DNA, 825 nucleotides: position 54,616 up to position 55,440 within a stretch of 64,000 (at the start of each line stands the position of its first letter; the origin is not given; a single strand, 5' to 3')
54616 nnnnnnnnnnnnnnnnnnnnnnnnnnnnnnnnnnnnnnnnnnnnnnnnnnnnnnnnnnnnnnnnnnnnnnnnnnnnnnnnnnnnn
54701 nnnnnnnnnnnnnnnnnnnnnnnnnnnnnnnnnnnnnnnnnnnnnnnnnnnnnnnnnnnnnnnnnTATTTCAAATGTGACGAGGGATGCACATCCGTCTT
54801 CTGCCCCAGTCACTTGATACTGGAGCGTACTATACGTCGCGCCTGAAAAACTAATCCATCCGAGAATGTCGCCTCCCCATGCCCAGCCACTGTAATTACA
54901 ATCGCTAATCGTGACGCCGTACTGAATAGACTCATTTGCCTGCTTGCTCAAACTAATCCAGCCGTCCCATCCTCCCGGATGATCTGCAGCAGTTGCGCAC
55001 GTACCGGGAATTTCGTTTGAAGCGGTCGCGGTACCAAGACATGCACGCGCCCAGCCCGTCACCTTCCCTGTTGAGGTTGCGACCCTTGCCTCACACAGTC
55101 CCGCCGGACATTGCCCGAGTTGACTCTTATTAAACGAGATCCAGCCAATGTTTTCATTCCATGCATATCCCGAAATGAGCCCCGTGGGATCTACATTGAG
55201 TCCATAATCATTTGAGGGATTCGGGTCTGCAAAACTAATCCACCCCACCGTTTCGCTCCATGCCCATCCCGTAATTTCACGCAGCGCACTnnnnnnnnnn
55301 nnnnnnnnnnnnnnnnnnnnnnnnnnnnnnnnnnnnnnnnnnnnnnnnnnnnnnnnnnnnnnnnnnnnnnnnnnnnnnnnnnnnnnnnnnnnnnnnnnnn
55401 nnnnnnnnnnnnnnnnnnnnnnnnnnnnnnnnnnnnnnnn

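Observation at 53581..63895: Six-gene minus-strand operon of cell-surface proteins sharing a novel four-unit GWISF repeat domain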

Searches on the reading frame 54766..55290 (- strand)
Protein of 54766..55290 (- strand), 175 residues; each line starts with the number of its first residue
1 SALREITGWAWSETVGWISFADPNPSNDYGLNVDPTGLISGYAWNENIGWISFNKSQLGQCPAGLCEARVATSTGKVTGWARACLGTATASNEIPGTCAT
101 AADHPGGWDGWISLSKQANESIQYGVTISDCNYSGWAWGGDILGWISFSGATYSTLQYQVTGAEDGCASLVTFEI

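Call 9: find_homologous_proteins(query=window:54766-55290:-, max_evalue=0.001)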
Query seq(175 aa) (175 aa): 339 proteins with E <= 0.001 among 404 candidates; the best 120 are listed.
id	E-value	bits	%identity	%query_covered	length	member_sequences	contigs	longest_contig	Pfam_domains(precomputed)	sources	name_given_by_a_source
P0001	3.2e-32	130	46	94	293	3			-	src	-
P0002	1.2e-29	122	44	91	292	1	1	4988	-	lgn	-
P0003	7.1e-28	116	45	85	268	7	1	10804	-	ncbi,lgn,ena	-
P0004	1.2e-27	115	44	90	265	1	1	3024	-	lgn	-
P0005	2.8e-27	114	48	83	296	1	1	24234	-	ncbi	-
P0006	1.3e-26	112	43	97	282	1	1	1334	-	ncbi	ncbi:MAG: hypothetical protein AAB527_02975, partial [Patescibacteria group bacterium]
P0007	6.6e-26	109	45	81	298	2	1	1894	PF18911.7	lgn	-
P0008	6.6e-26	109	43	87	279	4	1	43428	-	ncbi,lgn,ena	-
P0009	3.1e-25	107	49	83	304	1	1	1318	PF18911.7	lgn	-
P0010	4.0e-25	107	44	83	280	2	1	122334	-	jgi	-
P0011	1.2e-24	105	43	95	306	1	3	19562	-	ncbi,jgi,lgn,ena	-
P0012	1.2e-24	105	43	83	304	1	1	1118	-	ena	-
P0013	1.4e-24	105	45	80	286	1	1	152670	-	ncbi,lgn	-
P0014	7.2e-24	103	42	95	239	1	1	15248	-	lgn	-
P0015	7.4e-24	103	43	81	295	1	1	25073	-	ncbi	-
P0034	1.6e-20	92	51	30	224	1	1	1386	PF00404.25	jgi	jgi:hypothetical protein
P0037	3.4e-20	91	42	43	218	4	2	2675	PF07538.17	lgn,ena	-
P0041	1.2e-19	89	57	27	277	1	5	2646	PF18884.6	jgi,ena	-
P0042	1.3e-19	89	40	51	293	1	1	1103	PF07538.17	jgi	jgi:hypothetical protein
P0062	2.7e-18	85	46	35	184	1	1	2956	PF07538.17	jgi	jgi:hypothetical protein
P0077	2.9e-17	81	43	43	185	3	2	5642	PF07538.17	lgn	-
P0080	3.6e-17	81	40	44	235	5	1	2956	PF07538.17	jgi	jgi:hypothetical protein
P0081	3.6e-17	81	54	32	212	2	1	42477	PF07538.17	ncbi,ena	-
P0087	9.6e-17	80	40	44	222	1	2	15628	PF07538.17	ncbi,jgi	ncbi:MAG: hypothetical protein ACYS83_07890 [Planctomycetota bacterium]|jgi:hypothetical protein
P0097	1.4e-16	79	48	33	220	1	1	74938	PF07538.17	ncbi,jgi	ncbi:MAG: hypothetical protein ACYS1A_02500 [Planctomycetota bacterium]|jgi:hypothetical protein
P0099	1.6e-16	79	37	44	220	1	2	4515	PF07538.17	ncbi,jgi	ncbi:MAG: hypothetical protein ACYS6W_14240 [Planctomycetota bacterium]|jgi:hypothetical protein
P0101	1.7e-16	79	46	36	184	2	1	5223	PF07538.17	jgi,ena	-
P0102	1.7e-16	79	38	45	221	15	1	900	PF07538.17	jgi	-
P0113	7.6e-16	77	38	43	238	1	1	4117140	-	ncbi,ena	-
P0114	7.8e-16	77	50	31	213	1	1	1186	PF07538.17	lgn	-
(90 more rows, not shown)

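Call 10: search_solved_structures(query=window:54766-55290:-, max_evalue=10)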
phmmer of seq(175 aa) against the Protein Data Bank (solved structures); distinct sequences matched with E-value up to 10: 0.

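Call 16: search_protein_families(library=pfam, proteins=[P0037, P0087, P0041, P0034, P0113, P0001, P0010, window:54766-55290:-], max_evalue=10)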
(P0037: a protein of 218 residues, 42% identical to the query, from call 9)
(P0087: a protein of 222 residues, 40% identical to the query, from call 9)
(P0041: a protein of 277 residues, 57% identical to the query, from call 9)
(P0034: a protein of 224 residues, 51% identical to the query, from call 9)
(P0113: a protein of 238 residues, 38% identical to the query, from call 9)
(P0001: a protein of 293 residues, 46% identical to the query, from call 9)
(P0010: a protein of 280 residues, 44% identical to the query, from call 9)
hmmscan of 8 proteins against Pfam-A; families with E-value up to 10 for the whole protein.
P0037 (218 aa): 2 families
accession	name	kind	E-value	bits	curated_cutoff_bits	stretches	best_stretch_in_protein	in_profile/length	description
PF07538.16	ChW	-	2.5e-05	24.4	22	2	70-91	3-23/35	Clostridial hydrophobic W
PF25535.1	DUF7919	-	0.7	10.5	27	0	30-57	7-43/126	Domain of unknown function (DUF7919)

P0087 (222 aa): 1 family
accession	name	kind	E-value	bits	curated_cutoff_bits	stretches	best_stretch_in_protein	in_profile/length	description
PF07538.16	ChW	-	4.7e-05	23.5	22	2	68-89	3-23/35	Clostridial hydrophobic W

P0041 (277 aa): 1 family
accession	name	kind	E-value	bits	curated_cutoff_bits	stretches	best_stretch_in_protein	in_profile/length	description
PF18884.5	TSP3_bac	-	6.3e-09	36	25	3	235-256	1-22/22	Bacterial TSP3 repeat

P0034 (224 aa): 2 families
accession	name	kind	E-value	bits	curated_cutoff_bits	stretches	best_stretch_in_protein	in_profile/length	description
PF00404.24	Dockerin_1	-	6.8e-06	26.6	22.9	1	172-212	2-49/57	Dockerin type I domain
PF19408.5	PKD_6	-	0.17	12.7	25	0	66-88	30-52/82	PKD-like domain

P0113 (238 aa): 3 families
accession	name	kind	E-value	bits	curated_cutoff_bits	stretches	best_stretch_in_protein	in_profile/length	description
PF13405.12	EF-hand_6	-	0.0041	17.2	25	2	212-226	10-24/30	EF-hand domain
PF00036.39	EF-hand_1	-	0.018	15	25.4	2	179-198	8-27/29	EF hand domain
PF00404.24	Dockerin_1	-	0.048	14.3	22.9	2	181-223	3-48/57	Dockerin type I domain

P0001 (293 aa): 0 families

P0010 (280 aa): 0 families

window:54766-55290:- (175 aa): 1 family
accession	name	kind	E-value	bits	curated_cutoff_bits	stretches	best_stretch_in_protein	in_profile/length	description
PF03422.21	CBM_6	-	0.029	15.1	28.9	1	43-119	26-96/125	Carbohydrate binding module (family 6)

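Call 18: find_encoding_contigs(protein=P0010, flank=10000, max_places=2)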
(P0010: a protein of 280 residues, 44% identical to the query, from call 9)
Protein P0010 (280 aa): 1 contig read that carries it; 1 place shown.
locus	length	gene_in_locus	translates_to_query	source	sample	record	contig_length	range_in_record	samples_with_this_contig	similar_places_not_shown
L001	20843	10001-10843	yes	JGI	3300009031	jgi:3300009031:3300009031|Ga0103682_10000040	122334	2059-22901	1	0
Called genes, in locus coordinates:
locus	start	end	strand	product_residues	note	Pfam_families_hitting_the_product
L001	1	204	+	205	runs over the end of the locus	PF02163:Peptidase_M50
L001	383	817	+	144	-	PF00164:Ribosom_S12_S23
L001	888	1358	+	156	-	PF00177:Ribosomal_S7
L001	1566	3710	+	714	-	PF00009:GTP_EFTU, PF03144:GTP_EFTU_D2, PF22042:EF-G_D2, PF14492:EFG_III, PF16658:RF3_C (weak), PF03764:EFG_IV, PF00679:EFG_C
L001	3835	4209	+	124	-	PF00072:Response_reg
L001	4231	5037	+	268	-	-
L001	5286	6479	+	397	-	PF00009:GTP_EFTU, PF03144:GTP_EFTU_D2, PF03143:GTP_EFTU_D3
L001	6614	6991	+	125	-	PF00338:Ribosomal_S10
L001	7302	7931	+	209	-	PF00297:Ribosomal_L3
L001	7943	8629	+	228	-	PF00573:Ribosomal_L4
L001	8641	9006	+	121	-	PF00276:Ribosomal_L23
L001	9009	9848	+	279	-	PF00181:Ribosomal_L2_N, PF03947:Ribosomal_L2_C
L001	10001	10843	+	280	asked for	-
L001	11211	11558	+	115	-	PF00203:Ribosomal_S19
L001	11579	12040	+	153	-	PF00237:Ribosomal_L22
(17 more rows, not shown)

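Call 19: find_encoding_contigs(protein=P0013, flank=10000, max_places=2)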
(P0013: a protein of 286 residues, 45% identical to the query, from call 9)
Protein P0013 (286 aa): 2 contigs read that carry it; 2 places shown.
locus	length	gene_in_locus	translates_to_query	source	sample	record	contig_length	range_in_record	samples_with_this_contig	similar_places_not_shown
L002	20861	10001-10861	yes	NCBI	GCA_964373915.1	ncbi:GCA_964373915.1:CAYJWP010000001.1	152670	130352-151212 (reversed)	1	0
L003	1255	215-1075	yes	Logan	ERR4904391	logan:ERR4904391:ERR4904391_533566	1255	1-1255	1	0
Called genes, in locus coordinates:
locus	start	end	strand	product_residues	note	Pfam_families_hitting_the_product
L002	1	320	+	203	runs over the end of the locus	-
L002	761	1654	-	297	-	PF03102:NeuB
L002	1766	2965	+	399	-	-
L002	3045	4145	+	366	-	PF05227:CHASE3 (faint)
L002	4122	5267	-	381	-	PF13200:DUF4015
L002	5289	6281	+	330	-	PF07884:VKOR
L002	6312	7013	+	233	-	-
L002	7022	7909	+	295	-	PF19293:CdaA_N, PF02457:DAC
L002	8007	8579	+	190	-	-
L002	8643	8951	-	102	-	PF14325:DUF4383 (weak)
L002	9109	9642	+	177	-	-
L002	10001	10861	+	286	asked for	-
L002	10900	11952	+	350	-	PF02646:RmuC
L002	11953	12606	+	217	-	-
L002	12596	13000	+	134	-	-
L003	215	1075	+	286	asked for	-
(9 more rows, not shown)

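Call 22: predict_structure(alignment_id=A1)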
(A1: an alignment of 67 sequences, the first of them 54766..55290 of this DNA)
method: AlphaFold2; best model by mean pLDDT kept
length: 175 residues; sequences in the alignment: 67
mean_pLDDT: 83.5   pTM: 0.81
mean pLDDT of the five models: 83.5, 82.8, 82.3, 80.4, 79.9
residues with pLDDT >= 90: 95; 70-90: 38; 50-70: 41; < 50: 1
segments of 3 or more residues with pLDDT < 50: none
pLDDT, mean of each block of 10 residues (from residue 1): 87 94 84 94 92 92 93 94 73 64 65 83 91 94 93 77 66 53
secondary structure, 60 per line:
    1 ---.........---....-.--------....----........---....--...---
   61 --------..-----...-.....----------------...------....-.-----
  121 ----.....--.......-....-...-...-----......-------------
elements in order: E4-12 E16-19 E30-33 E38-45 E49-52 E76-78 E80-84 E110-113 E125-129 E132-138 H140-143 E145-147 E149-151 E157-162

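Call 30: search_solved_structures(query=A1, max_evalue=10)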
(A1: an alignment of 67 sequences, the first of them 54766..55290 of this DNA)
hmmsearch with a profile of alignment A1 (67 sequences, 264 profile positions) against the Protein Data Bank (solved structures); distinct sequences matched with E-value up to 10: 1.
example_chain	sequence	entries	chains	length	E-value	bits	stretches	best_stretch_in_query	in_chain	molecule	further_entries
6j5d_H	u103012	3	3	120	0.22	14.2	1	141-193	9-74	antibody heavy chain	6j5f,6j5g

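Call 31: fold_search(model_id=the predicted structure, library=pdb)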
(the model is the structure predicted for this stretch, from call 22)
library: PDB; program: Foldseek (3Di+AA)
matches with E <= 10: 407; with E <= 0.001: 0
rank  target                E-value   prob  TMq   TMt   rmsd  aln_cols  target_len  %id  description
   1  6k97_A                1.3e-01  0.12  0.22  0.16  17.2       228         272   14  Crystal structure of fusion DH domain (released 2019-11-27)
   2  6k97_B                1.5e-01  0.12  0.22  0.16  16.9       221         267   14  Crystal structure of fusion DH domain (released 2019-11-27)
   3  4ln9_A                2.2e-01  0.10  0.23  0.16  16.4       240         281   10  Crystal structure of the dehydratase domain from the terminal module of the rifamycin polyketide synthase (released 2013-12-18)
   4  6zyt_BBB              2.4e-01  0.25  0.27  0.37  11.4       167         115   12  Monomeric streptavidin with a conjugated biotinylated pyrrolidine (released 2021-08-18)
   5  6zyt_AAA              2.5e-01  0.25  0.27  0.38  11.4       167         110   12  Monomeric streptavidin with a conjugated biotinylated pyrrolidine (released 2021-08-18)
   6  8x7h_C                3.9e-01  0.14  0.28  0.30  16.7       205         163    8  Crystal structure of the ternary complex of GID4-PROTAC(NEP162)-BRD4(BD1). (released 2025-03-26)
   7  7anm_C                4.4e-01  0.13  0.24  0.11  14.0       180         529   10  Nudaurelia capensis omega virus capsid: virus-like particles expressed in Nicotiana benthamiana (released 2021-08-25)
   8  2e6v_D                4.4e-01  0.06  0.18  0.15  13.4       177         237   12  Crystal structure of VIP36 exoplasmic/lumenal domain, Ca2+/Man3GlcNAc-bound form (released 2007-07-24)
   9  7u3k                  4.6e-01  0.10  0.24  0.26  16.5       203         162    6  GID4 in complex with compound 89 (released 2022-10-05)
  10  2e6v_A                4.6e-01  0.07  0.20  0.16  13.1       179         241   10  Crystal structure of VIP36 exoplasmic/lumenal domain, Ca2+/Man3GlcNAc-bound form (released 2007-07-24)
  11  7re4_C                5.4e-01  0.82  0.44  0.34   4.6       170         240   10  Apo Hemophilin from A. baumannii (released 2021-11-17)
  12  5mdx_O                6.0e-01  0.05  0.18  0.17  15.5       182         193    9  Cryo-EM structure of the PSII supercomplex from Arabidopsis thaliana (released 2017-06-21)
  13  1iwl                  6.7e-01  0.11  0.28  0.28  14.9       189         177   11  Crystal Structure of the Lipoprotein Localization Factor, LolA (released 2003-07-15)
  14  4jnj_A                7.5e-01  0.16  0.27  0.37  10.6       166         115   11  Structure based engineering of streptavidin monomer with a reduced biotin dissociation rate (released 2013-05-29)
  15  6ccu_A                7.5e-01  0.07  0.23  0.24  17.3       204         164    8  Complex between a GID4 fragment and a short peptide (released 2018-03-07)
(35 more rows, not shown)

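Call 34: find_related_loci(query=A1, collection=genome_contigs, flank=10000)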
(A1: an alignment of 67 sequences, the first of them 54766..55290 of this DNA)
Query A1 (175 aa) in genome_contigs; peptide patterns used: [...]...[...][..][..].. (x = any residue, [..] = any of these).
600 stretches matched a pattern (row limit reached: there are more); 577 encode a relative of the query (tblastn E <= 1e-3); the best 80 are kept; 80 distinct loci.
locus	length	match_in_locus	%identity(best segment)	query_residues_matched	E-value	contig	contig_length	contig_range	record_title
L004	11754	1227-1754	88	1-175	7e-102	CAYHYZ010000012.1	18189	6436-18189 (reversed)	MAG TPA_asm: uncultured Candidatus Saccharibacteria bacterium isolate ERP119705_co16_451 genome assembly, contig: NODE_2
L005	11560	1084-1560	46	4-169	3e-38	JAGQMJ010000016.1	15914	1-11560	MAG: Candidatus Kaiserbacteria bacterium isolate HKST-UBA39 NODE_16_length_15914_cov_7.272716, whole genome shotgun sequ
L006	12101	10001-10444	45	5-169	6e-38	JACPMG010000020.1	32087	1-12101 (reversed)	MAG: Candidatus Sungiibacteriota bacterium isolate NC_groundwater_543_Ag_S-0.1um_48_11 S35_SO-1_scaffold_212966, whole g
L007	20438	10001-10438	43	4-170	8e-37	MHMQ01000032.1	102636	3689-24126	MAG: Candidatus Niyogibacteria bacterium RIFCSPLOWO2_01_FULL_45_48 rifcsplowo2_01_scaffold_5172, whole genome shotgun se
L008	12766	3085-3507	45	5-170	5e-37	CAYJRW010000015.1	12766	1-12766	MAG TPA_asm: uncultured Candidatus Saccharibacteria bacterium isolate ERP125453_co1_241 genome assembly, contig: NODE_54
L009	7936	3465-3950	41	4-175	1e-36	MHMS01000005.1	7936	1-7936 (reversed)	MAG: Candidatus Niyogibacteria bacterium RIFCSPLOWO2_12_FULL_41_13 rifcsplowo2_12_scaffold_17640, whole genome shotgun s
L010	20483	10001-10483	44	1-173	7e-36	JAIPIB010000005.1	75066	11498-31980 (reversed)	MAG: Candidatus Paceibacterota bacterium isolate Tobar12.5m-G43 Tobar12-5m-C263, whole genome shotgun sequence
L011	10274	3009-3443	46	4-149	2e-35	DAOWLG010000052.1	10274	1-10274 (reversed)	MAG TPA_asm: Candidatus Nealsonbacteria bacterium isolate CSMAG_2115 CSMAG_2115_k141_1688479_length_10274_cov_36.0000, w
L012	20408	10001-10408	47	1-148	4e-35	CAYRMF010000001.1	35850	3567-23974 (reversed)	MAG TPA_asm: uncultured Candidatus Saccharibacteria bacterium isolate SRP286056_co1_556 genome assembly, contig: NODE_12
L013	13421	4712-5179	47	1-153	3e-34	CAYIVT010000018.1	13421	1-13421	MAG TPA_asm: uncultured Candidatus Saccharibacteria bacterium isolate ERP119705_co9_166 genome assembly, contig: NODE_56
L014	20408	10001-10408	48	6-157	2e-34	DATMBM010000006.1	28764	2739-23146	MAG TPA_asm: Candidatus Paceibacterota bacterium isolate SMAG_U13353 k141_406974, whole genome shotgun sequence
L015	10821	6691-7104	46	5-167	2e-34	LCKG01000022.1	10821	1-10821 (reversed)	MAG: Parcubacteria group bacterium GW2011_GWC1_45_13 UW93_C0022, whole genome shotgun sequence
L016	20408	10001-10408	43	5-167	7e-34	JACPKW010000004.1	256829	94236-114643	MAG: Candidatus Giovannonibacteria bacterium isolate NC_groundwater_505_Ag_S-0.1um_43_101 S35_SO-1_scaffold_135751, whol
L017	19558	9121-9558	46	5-148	4e-34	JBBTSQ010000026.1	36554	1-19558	MAG: Patescibacteria group bacterium isolate H41-bin135_1 H41_bin135_1_000000000026, whole genome shotgun sequence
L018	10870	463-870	43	1-169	8e-34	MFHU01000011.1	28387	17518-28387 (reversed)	MAG: Candidatus Giovannonibacteria bacterium RIFCSPHIGHO2_12_FULL_44_22 rifcsphigho2_12_scaffold_4347, whole genome shot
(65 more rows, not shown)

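Call 42: search_protein_families(library=phrogs, proteins=[window:54766-55290:-], max_evalue=0.01)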
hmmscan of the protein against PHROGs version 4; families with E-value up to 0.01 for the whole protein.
window:54766-55290:- (175 aa): 0 families

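Call 48: search_protein_families(library=pfam, alignment_id=A1, max_evalue=1)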
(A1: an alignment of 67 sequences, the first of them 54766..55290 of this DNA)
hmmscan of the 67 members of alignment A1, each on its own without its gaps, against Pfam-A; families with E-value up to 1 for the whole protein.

A. member 1, window:54766-55290:- (175 aa): 1 family
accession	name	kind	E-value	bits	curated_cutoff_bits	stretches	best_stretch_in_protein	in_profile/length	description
PF03422.21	CBM_6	-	0.029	15.1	28.9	1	43-119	26-96/125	Carbohydrate binding module (family 6)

B. families by the number of members that match (of 67 scanned): 28 families (the first 25 are shown)
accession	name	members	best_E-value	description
PF18911.6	PKD_4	4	9e-07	PKD domain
PF00801.26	PKD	4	4.7e-05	PKD domain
PF25788.1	Ig_Rha78A_N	2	0.03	Rha78A-like, N-terminal immunoglobulin domain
PF00822.25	PMP22_Claudin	2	0.062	PMP-22/EMP/MP20/Claudin family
PF02368.24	Big_2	1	4.6e-06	Bacterial Ig-like domain (group 2)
PF03404.22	Mo-co_dimer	1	0.0024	Mo-co oxidoreductase dimerisation domain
PF21939.1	Gp10_C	1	0.0027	Baseplate structural protein Gp10, C-terminal domain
PF13573.12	SprB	1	0.013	SprB repeat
PF21633.3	MOV-10_Ig-like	1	0.014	Helicase MOV-10, Ig-like domain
PF13517.12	FG-GAP_3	1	0.022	FG-GAP-like repeat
PF18125.6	RlmM_FDX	1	0.023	RlmM ferredoxin-like domain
PF03422.21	CBM_6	1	0.029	Carbohydrate binding module (family 6)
PF13924.12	Lipocalin_5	1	0.064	Lipocalin-like domain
PF20606.3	DUF6799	1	0.065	Domain of unknown function (DUF6799)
PF00960.24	Neocarzinostat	1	0.074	Neocarzinostatin family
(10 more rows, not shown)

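Call 60: search_protein_representatives(protein=window:54766-55290:-)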
Query: 175 residues. Proteins with E-value up to 0.001 (for the whole library): 6285; up to 1e-10: 2998; up to 1e-30: 35. The best 150 are listed.
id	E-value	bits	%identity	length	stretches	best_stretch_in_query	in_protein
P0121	1.2e-100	351.6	90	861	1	1-175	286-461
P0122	3.2e-71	255.6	72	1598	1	5-168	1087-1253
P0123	1.0e-56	208.3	69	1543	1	4-169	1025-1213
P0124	8.4e-55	202.0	44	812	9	5-56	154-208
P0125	1.1e-44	169.0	48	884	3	15-166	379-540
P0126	2.1e-44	168.1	51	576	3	5-150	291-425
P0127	6.1e-43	163.3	41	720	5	5-149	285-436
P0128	2.7e-42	161.2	46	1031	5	6-151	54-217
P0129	3.4e-40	154.3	45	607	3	5-161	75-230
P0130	2.4e-39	151.6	42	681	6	6-151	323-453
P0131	3.2e-39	151.2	48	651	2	5-154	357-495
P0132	2.8e-37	144.8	54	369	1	5-172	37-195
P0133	1.5e-36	142.5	41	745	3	27-157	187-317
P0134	1.8e-36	142.2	41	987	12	5-91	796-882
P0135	1.5e-35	139.2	57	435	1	5-149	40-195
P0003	2.3e-28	115.8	48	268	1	5-156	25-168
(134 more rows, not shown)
